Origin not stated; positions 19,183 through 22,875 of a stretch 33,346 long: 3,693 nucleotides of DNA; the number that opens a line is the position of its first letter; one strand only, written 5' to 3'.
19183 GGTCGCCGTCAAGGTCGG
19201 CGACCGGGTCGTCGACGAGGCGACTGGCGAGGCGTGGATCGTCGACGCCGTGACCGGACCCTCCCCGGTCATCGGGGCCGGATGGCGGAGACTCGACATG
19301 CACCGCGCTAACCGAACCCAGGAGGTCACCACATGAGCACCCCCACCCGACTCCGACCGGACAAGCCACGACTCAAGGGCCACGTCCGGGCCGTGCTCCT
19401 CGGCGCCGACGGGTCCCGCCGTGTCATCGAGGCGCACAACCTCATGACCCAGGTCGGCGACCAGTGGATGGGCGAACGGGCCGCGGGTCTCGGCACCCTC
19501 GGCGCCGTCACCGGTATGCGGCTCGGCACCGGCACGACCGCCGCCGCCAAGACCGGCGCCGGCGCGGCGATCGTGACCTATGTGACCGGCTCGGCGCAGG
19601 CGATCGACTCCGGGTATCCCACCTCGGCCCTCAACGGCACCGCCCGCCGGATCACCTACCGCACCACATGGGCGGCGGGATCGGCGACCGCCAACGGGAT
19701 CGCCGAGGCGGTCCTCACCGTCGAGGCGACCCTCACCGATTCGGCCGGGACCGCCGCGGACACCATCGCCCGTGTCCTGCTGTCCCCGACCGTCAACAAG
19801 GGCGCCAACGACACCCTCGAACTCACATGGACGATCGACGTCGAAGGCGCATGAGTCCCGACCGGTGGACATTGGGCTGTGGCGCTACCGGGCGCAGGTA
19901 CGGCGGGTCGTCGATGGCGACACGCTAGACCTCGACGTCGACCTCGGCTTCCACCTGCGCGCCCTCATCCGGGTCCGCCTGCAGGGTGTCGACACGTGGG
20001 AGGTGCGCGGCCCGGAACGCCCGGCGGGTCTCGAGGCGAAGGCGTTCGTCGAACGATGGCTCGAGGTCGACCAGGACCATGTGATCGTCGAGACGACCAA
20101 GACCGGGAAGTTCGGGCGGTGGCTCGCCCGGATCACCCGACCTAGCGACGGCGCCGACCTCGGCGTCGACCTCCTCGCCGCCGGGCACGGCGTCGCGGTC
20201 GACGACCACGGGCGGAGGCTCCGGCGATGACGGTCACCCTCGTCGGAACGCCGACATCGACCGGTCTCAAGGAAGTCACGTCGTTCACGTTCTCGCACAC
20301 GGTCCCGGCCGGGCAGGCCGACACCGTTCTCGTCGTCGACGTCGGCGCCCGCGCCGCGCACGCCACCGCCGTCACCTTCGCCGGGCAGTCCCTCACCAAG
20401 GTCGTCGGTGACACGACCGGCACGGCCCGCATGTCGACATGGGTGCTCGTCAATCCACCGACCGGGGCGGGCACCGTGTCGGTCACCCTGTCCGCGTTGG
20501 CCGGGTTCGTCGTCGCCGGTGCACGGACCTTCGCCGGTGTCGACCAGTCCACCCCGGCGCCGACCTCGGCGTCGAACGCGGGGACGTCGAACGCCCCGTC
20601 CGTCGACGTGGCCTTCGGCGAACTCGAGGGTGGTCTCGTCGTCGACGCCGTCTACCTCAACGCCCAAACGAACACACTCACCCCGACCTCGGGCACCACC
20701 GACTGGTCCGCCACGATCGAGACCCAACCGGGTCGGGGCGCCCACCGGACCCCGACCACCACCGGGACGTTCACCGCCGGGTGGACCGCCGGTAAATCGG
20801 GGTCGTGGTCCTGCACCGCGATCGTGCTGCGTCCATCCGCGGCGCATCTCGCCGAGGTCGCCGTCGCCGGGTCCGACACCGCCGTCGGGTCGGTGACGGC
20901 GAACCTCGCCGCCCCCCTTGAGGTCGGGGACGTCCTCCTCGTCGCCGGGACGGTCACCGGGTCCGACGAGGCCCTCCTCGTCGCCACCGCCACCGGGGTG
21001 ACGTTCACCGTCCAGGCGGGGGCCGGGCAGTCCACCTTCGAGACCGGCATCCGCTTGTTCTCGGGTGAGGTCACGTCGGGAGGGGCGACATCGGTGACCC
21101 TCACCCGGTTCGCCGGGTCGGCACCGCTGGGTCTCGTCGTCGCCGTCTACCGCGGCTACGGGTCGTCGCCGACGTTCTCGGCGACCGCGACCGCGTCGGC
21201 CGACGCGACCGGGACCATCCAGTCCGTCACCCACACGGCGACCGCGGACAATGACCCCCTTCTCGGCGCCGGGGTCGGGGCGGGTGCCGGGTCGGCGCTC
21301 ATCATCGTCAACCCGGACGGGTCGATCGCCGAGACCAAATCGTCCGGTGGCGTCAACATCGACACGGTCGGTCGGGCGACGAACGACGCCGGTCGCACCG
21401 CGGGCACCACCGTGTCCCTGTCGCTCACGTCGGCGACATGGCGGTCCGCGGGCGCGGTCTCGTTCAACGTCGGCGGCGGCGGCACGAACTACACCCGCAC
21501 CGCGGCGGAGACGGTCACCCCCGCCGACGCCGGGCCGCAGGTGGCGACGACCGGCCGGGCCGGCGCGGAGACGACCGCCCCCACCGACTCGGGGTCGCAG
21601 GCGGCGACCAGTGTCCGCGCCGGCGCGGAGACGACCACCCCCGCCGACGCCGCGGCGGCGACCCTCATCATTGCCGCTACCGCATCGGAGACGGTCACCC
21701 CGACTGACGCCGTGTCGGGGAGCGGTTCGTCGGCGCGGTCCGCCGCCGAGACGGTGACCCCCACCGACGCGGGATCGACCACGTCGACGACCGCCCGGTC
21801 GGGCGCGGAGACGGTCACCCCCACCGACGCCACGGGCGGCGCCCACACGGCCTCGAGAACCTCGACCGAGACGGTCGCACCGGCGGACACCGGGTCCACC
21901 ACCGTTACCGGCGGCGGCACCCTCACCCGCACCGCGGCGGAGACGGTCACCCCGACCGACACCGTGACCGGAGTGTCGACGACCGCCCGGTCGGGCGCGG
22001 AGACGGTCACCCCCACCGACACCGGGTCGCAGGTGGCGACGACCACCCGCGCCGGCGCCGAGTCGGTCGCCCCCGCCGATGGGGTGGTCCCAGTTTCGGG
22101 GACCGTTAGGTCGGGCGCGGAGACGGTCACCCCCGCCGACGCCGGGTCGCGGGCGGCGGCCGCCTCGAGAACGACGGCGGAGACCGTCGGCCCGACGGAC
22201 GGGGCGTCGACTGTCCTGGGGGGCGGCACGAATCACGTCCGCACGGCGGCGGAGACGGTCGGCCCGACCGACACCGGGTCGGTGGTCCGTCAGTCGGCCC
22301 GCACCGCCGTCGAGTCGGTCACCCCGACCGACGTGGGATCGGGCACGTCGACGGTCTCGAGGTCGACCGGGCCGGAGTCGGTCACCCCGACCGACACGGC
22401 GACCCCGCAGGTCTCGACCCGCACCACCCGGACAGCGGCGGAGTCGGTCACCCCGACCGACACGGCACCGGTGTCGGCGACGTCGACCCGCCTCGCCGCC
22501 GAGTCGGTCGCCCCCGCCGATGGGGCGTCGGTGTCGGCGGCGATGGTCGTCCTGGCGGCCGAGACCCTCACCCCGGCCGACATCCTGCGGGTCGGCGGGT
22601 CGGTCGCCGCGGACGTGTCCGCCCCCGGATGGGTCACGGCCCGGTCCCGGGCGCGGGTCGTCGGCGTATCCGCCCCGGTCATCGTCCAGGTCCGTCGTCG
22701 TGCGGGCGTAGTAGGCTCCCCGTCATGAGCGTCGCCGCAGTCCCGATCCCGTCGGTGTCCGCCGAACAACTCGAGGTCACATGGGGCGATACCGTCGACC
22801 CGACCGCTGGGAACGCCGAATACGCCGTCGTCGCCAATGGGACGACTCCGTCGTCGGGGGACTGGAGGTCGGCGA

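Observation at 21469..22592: Eighteen in-frame tandem 60-nt repeats encode a Thr/Pro-rich, mucin-like array with higher-order block structure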

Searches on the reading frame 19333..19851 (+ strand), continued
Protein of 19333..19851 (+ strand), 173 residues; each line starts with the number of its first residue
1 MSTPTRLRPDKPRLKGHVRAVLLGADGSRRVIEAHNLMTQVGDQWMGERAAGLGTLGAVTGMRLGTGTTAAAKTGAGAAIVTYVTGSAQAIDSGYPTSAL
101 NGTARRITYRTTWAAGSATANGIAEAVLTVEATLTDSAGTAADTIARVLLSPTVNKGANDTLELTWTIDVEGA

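Call 118: get_annotated_region(hit=H50, flank=4000)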
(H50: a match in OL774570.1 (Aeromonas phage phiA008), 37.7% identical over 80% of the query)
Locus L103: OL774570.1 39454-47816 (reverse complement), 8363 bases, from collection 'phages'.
description: Aeromonas phage phiA008, complete genome.
organism: Aeromonas phage phiA008 (NCBI taxid 2885153)
taxonomy: Viruses; Duplodnaviria; Heunggongvirae; Uroviricota; Caudoviricetes
host: Aeromonas sp.; source: -; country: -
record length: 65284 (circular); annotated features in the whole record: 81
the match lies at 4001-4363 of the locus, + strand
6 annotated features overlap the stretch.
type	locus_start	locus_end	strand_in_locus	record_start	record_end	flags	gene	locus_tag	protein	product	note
CDS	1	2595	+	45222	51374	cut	-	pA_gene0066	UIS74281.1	hypothetical protein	-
CDS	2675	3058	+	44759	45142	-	-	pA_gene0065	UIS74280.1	hypothetical protein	-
CDS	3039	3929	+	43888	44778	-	-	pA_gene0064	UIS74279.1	hypothetical protein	-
CDS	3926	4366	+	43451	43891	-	-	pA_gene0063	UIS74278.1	tail fiber protein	-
CDS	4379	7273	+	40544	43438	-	-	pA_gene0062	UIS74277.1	hypothetical protein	-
CDS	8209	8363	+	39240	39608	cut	-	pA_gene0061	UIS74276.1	hypothetical protein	-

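Call 119: get_annotated_region(hit=H51, flank=4000)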
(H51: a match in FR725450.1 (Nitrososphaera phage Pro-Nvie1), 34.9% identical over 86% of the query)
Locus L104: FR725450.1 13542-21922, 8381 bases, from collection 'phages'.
description: Nitrososphaera phage Pro-Nvie1, complete genome.
organism: Nitrososphaera phage Pro-Nvie1 (NCBI taxid 927392)
taxonomy: Viruses; Duplodnaviria; Heunggongvirae; Uroviricota; Caudoviricetes
host: Candidatus Nitrososphaera sp. EN76; source: -; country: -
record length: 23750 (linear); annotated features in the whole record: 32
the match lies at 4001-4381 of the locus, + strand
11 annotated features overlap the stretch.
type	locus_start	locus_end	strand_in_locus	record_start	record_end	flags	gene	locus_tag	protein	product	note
CDS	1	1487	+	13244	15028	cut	nvie-Pro1-21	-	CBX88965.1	putative tail tape measure protein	-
CDS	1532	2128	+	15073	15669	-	nvie-Pro1-22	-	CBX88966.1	hypothetical protein with C-terminal Zinc finger, RanBP2-type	-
CDS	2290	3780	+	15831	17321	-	nvie-Pro1-23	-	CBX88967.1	putative viral baseplate protein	-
CDS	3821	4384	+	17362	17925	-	nvie-Pro1-24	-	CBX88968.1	putative tail fiber protein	-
CDS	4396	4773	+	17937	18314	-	nvie-Pro1-25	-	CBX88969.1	hypothetical protein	-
CDS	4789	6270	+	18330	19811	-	nvie-Pro1-26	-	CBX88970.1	hypothetical protein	-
CDS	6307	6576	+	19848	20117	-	nvie-Pro1-27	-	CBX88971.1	hypothetical protein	-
CDS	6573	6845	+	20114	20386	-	nvie-Pro1-28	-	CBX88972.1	hypothetical protein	-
CDS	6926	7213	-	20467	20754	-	nvie-Pro1-29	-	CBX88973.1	hypothetical protein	-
CDS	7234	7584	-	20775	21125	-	nvie-Pro1-30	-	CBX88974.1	hypothetical protein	-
misc_feature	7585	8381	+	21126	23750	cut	-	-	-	-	archaeal host sequence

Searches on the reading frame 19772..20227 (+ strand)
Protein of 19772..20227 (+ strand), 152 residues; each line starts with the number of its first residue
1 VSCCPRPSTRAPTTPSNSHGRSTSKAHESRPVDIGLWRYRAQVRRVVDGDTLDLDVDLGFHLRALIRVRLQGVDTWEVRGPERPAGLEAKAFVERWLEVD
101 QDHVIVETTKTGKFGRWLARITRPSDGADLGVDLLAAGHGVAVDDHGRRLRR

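Call 11: search_protein_families(library=phrogs, proteins=[window:19772-20227:+], max_evalue=0.01)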
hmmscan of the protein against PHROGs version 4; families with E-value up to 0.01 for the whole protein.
window:19772-20227:+ (152 aa): 4 families
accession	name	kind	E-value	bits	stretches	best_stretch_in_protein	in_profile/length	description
phrog_452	-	DNA, RNA and nucleotide metabolism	4.2e-29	102.8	1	36-144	66-178/201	endonuclease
phrog_8809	-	unknown function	5.2e-06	24.7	1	38-140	1098-1201/2317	-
phrog_20876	-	DNA, RNA and nucleotide metabolism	7.7e-05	22.8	1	41-120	168-239/395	nuclease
phrog_18798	-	unknown function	0.00042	21.6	1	43-150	9-111/124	-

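Call 18: search_protein_families(library=pfam, proteins=[window:19772-20227:+], max_evalue=0.01)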
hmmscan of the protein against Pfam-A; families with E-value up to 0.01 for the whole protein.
window:19772-20227:+ (152 aa): 1 family
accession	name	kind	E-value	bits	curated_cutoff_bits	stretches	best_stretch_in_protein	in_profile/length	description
PF00565.23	SNase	-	0.00032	21.6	21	1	67-141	1-75/107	Staphylococcal nuclease homologue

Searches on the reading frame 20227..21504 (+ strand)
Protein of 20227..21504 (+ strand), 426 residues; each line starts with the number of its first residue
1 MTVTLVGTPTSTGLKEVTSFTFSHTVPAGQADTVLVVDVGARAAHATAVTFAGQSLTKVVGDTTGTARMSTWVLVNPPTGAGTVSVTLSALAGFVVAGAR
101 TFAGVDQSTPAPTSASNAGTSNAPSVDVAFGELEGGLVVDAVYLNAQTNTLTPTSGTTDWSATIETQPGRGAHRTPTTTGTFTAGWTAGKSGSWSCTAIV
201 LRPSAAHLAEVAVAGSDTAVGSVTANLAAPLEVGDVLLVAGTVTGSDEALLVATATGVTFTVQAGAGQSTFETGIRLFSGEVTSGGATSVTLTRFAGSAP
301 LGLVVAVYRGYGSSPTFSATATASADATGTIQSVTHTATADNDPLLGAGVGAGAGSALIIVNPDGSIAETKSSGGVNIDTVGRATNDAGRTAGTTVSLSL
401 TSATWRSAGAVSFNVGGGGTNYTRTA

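Call 20: find_related_loci(query=window:20227-21504:+, collection=viral_contigs, flank=8000)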
Query window:20227-21504:+ (426 aa) in viral_contigs; peptide patterns used: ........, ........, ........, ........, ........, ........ (x = any residue, [..] = any of these).
20 stretches matched a pattern, but none encodes a relative of the query by tblastn (E <= 1e-3).

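Call 69: predict_structure(alignment_id=A3)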
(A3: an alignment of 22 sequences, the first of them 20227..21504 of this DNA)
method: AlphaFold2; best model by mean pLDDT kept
length: 426 residues; sequences in the alignment: 22
mean_pLDDT: 65.7   pTM: 0.58
mean pLDDT of the five models: 65.7, 65.5, 64.9, 64.9, 60.0
residues with pLDDT >= 90: 128; 70-90: 59; 50-70: 74; < 50: 165
segments of 3 or more residues with pLDDT < 50: 207-221, 226-238, 240-313, 339-378, 384-386, 388-393, 416-426
pLDDT, mean of each block of 10 residues (from residue 1): 82 90 94 95 95 97 87 97 97 91 94 95 93 81 84 76 63 76 90 94 68 47 48 46 45 40 35 35 38 39 45 51 53 53 45 38 41 41 48 51 56 48 31
secondary structure, 60 per line:
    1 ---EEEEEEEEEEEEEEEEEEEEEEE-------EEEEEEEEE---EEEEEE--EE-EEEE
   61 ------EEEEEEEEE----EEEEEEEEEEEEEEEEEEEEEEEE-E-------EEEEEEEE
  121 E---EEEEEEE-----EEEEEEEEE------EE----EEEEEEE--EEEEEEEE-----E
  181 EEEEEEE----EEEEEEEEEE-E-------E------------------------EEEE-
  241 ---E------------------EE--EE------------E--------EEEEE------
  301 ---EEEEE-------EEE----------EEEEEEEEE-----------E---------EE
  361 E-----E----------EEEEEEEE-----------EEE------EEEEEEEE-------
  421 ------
elements in order: E4-26 E34-42 E46-51 E57-60 E67-75 E80-103 E113-121 E125-131 E137-145 E158-164 E167-174 E180-187 E192-201 E236-239 E290-294 E304-308 E316-318 E329-337 E359-361 E378-385 E397-399 E406-413

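Call 72: fold_search(model_id=the predicted structure, library=pdb)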
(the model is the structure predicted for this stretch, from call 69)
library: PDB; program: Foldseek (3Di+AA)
matches with E <= 10: 598; with E <= 0.001: 0
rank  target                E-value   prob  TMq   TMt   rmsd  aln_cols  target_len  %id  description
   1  6mrm_A                2.6e-02  0.54  0.15  0.20  18.4       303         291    8  Red Clover Necrotic Mosaic Virus (released 2019-10-16)
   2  5hzf                  4.8e-02  0.28  0.19  0.19  25.1       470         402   11  Single Chain Recombinant Globular Head of the Complement System Protein C1q in complex with magnesium (released 2016-03-02)
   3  9e8a_A                5.2e-02  0.35  0.14  0.08  25.7       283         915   10  Integrin aIIbb3 bent conformation from human platelet membrane crude preparation (released 2025-10-15)
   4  5hkj                  5.2e-02  0.33  0.20  0.21  24.1       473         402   11  Single Chain Recombinant Globular Head of the Complement System Protein C1q (released 2016-03-02)
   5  9y2z_C                5.5e-02  0.25  0.13  0.17  17.7       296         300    9  Icosahedral symmetric structure of an expansion intermediate of Turnip Crinkle Virus (Asymmetric Trimer Unit) (released 2025-11-12)
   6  4llf_B                7.0e-02  0.33  0.15  0.20  19.0       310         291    8  Crystal structure of Cucumber Necrosis Virus (released 2013-10-30)
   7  9qvf_A                7.0e-02  0.20  0.12  0.16  17.4       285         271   10  Turnip Crinkle Virus: virus-like particles (TCV-P38+1) (released 2025-04-23)
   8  9vla_A                8.4e-02  0.66  0.18  0.16  12.9       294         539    8  Crystal structure of PNGase Bb in complex with MUXF glycopeptide (released 2026-02-18)
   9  4llf_D                8.8e-02  0.51  0.17  0.22  17.1       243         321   11  Crystal structure of Cucumber Necrosis Virus (released 2013-10-30)
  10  1opo_C                8.8e-02  0.38  0.15  0.21  16.7       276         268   11  THE STRUCTURE OF CARNATION MOTTLE VIRUS (released 2003-04-01)
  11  5cis                  1.1e-01  0.38  0.15  0.21  27.4       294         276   11  The CUB1-EGF-CUB2 domains of rat MBL-associated serine protease-2 (MASP-2) bound to Ca2+ (released 2017-01-18)
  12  9qvf_C                1.3e-01  0.20  0.13  0.17  17.1       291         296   10  Turnip Crinkle Virus: virus-like particles (TCV-P38+1) (released 2025-04-23)
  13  6mrl_D                1.3e-01  0.14  0.13  0.15  18.4       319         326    7  Cucumber Leaf Spot Virus (released 2019-10-16)
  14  3qc6                  1.4e-01  0.33  0.13  0.15  21.3       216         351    9  GspB (released 2011-08-10)
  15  5ckn_A                1.5e-01  0.28  0.14  0.20  27.5       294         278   12  The CUB1-EGF-CUB2 domains of rat MBL-associated serine protease-2 (MASP-2) bound to Ca2+ (released 2017-01-18)
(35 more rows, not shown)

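Call 88: search_solved_structures(query=A3, max_evalue=10, show_alignments=1)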
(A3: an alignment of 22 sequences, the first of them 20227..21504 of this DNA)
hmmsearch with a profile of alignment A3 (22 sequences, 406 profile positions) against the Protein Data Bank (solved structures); distinct sequences matched with E-value up to 10: 0.

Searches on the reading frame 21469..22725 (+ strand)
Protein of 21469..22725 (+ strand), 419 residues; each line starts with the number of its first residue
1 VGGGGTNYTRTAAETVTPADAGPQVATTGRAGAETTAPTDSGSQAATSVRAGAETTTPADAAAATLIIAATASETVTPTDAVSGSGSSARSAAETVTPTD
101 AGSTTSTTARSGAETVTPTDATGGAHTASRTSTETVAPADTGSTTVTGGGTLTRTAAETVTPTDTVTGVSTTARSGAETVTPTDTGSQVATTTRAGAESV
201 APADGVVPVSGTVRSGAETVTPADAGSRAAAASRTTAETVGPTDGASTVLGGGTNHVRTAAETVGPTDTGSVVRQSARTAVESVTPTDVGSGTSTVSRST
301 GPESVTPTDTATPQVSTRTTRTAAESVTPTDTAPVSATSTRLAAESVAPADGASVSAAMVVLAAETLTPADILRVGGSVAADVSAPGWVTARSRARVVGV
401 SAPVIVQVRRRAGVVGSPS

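Call 57: predict_structure(alignment_id=A2)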
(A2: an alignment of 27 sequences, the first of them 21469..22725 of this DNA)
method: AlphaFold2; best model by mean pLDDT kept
length: 419 residues; sequences in the alignment: 27
mean_pLDDT: 52.8   pTM: 0.46
mean pLDDT of the five models: 52.8, 34.7, 31.6, 31.1, 28.7
residues with pLDDT >= 90: 0; 70-90: 38; 50-70: 219; < 50: 162
segments of 3 or more residues with pLDDT < 50: 1-4, 141-150, 251-380, 412-417
pLDDT, mean of each block of 10 residues (from residue 1): 51 66 60 69 61 70 60 71 60 71 61 70 59 68 40 62 59 65 62 63 62 61 57 56 53 41 39 32 39 32 37 36 36 34 34 34 35 39 55 53 61 46
secondary structure, 60 per line:
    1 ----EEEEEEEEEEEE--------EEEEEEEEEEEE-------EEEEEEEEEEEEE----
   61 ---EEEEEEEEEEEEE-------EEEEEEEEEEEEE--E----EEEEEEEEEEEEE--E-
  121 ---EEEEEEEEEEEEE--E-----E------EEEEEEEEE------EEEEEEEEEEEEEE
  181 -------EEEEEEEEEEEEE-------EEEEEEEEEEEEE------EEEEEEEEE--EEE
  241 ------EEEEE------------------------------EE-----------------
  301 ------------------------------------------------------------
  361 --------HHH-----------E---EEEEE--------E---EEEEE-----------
elements in order: E5-16 E25-36 E44-56 E64-76 E84-96 E104-116 E124-136 E152-160 E167-180 E188-200 E208-220 E227-235 E238-240 E247-251 E387-391 E404-408

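Call 61: fold_search(model_id=the predicted structure, library=pdb)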
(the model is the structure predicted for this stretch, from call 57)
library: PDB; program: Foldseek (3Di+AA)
matches with E <= 10: 27; with E <= 0.001: 0
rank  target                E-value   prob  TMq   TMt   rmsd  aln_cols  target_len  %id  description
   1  8c50_A                7.7e-01  0.10  0.19  0.20  14.0       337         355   12  Pontibacter korlensis curli subunit CsgA (released 2023-06-28)
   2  1hv9_B                1.9e+00  0.04  0.12  0.12  13.3       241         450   13  STRUCTURE OF E. COLI GLMU: ANALYSIS OF PYROPHOSPHORYLASE AND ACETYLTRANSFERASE ACTIVE SITES (released 2001-02-21)
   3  3lyc_A                2.0e+00  0.08  0.16  0.24  11.9       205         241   10  Crystal structure of Putative pectinase (YP_001304412.1) from Parabacteroides distasonis ATCC 8503 at 2.30 A resolutio (released 2010-03-16)
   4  3jqy_C                2.6e+00  0.03  0.11  0.17  13.7       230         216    7  Crystal Structure of the polySia specific acetyltransferase NeuO (released 2010-08-18)
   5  5vmk_A                2.9e+00  0.02  0.12  0.11  12.8       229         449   13  Crystal structure of a bifunctional GlmU UDP-N-acetylglucosamine diphosphorylase/glucosamine-1- phosphate N-acetyltran (released 2017-05-24)
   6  1g95                  3.2e+00  0.03  0.12  0.12  11.8       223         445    9  CRYSTAL STRUCTURE OF S.PNEUMONIAE GLMU, APO FORM (released 2001-05-22)
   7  9gh5_A                3.4e+00  0.06  0.14  0.20  11.5       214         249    7  Complex of Fusobacterium nucleatum CbpF with human CEACAM1 (released 2025-04-02)
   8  4aa7_B                3.9e+00  0.02  0.13  0.19  13.9       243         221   13  E.coli GlmU in complex with an antibacterial inhibitor (released 2012-08-15)
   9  9dr4                  4.6e+00  0.02  0.13  0.12  12.7       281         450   11  Crystal structure of bifunctional GlmU from Staphylococcus aureus NCTC 8325 complexed with UTP, CoA and Glc 1-P (released 2025-05-14)
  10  4k6r                  5.1e+00  0.02  0.12  0.11  13.0       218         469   10  Crystal structure of GlmU in complex with ATP (released 2014-04-16)
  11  6n2c_B                5.6e+00  0.08  0.23  0.24   9.6       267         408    8  The Crystal Structure of Caldicellulosiruptor hydrothermalis Tapirin C-terminal domain (released 2018-12-19)
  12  8cu9                  5.6e+00  0.02  0.10  0.10  16.1       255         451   10  Crystal Structure of Bifunctional protein GlmU from Klebsiella pneumoniae subsp. pneumoniae (released 2022-05-25)
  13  3d8v                  5.6e+00  0.02  0.12  0.11  13.9       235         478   14  Crystal structure of GlmU from Mycobacterium tuberculosis in complex with uridine-diphosphate-N-acetylglucosamine (released 2009-03-10)
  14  8cpk_A                5.9e+00  0.07  0.25  0.27  13.6       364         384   10  Crystal structure of EtpA secretion domain from Enterotoxigenic Escherichia coli (released 2024-01-10)
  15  2oi6_B                5.9e+00  0.02  0.13  0.13  13.9       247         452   11  E. coli GlmU- Complex with UDP-GlcNAc, CoA and GlcN-1-PO4 (released 2007-06-19)
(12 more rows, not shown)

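Call 106: fold_search(model_id=the predicted structure, library=viral)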
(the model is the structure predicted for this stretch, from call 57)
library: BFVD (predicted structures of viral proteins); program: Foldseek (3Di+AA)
matches with E <= 10: 204; with E <= 0.001: 1
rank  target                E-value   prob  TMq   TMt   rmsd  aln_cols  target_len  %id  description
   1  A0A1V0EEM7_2          1.4e-04  1.00  0.25  0.15  26.7       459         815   13  receptor protein-tyrosine kinase [Caulobacter phage Ccr34]
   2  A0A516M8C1            1.7e-03  0.99  0.28  0.28  36.0       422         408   16  (no name in the UniProt tables at hand)
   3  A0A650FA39            3.6e-03  0.94  0.26  0.12  32.2       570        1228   14  (no name in the UniProt tables at hand)
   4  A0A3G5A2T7            8.3e-03  1.00  0.35  0.59   9.9       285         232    8  Uncharacterized protein [Harvfovirus sp.]
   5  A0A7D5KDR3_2          1.1e-02  0.21  0.12  0.07  19.9       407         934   13  Uncharacterized protein [Synechococcus phage S-CAM7]
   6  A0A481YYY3            1.2e-02  0.30  0.13  0.07  32.5       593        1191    9  Hemagluttinin repeat protein [Mimivirus LCMiAC01]
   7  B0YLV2                2.3e-02  0.77  0.21  0.28  12.6       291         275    5  Trophozoite antigen-like protein [Glossina hytrovirus (isolate Glossina pallidipes/Ethiopia/Seibersdorf/-)]
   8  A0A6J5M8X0            2.7e-02  0.51  0.17  0.21  24.6       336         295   11  Uncharacterized protein [uncultured Caudovirales phage]
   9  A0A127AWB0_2          3.0e-02  0.72  0.27  0.11  32.1       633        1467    7  Pectate lyase [Bacillus phage SP-15]
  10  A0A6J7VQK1            3.3e-02  0.15  0.13  0.14  15.2       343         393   12  Uncharacterized protein [uncultured Caudovirales phage]
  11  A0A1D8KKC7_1          3.8e-02  0.54  0.22  0.09  31.4       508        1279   12  Uncharacterized protein [Synechococcus phage S-CAM3]
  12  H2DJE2                4.9e-02  0.44  0.14  0.24  15.7       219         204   18  ORF71 (Fragment) [Equid alphaherpesvirus 1]
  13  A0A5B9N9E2            6.4e-02  0.28  0.19  0.13  35.3       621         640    9  Uncharacterized protein [Proteus phage Saba]
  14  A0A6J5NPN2            6.7e-02  0.35  0.18  0.18  28.3       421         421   14  Uncharacterized protein [uncultured Caudovirales phage]
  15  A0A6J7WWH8            6.7e-02  0.20  0.09  0.04  31.9       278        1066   15  Collagen triple helix repeat [uncultured Caudovirales phage]
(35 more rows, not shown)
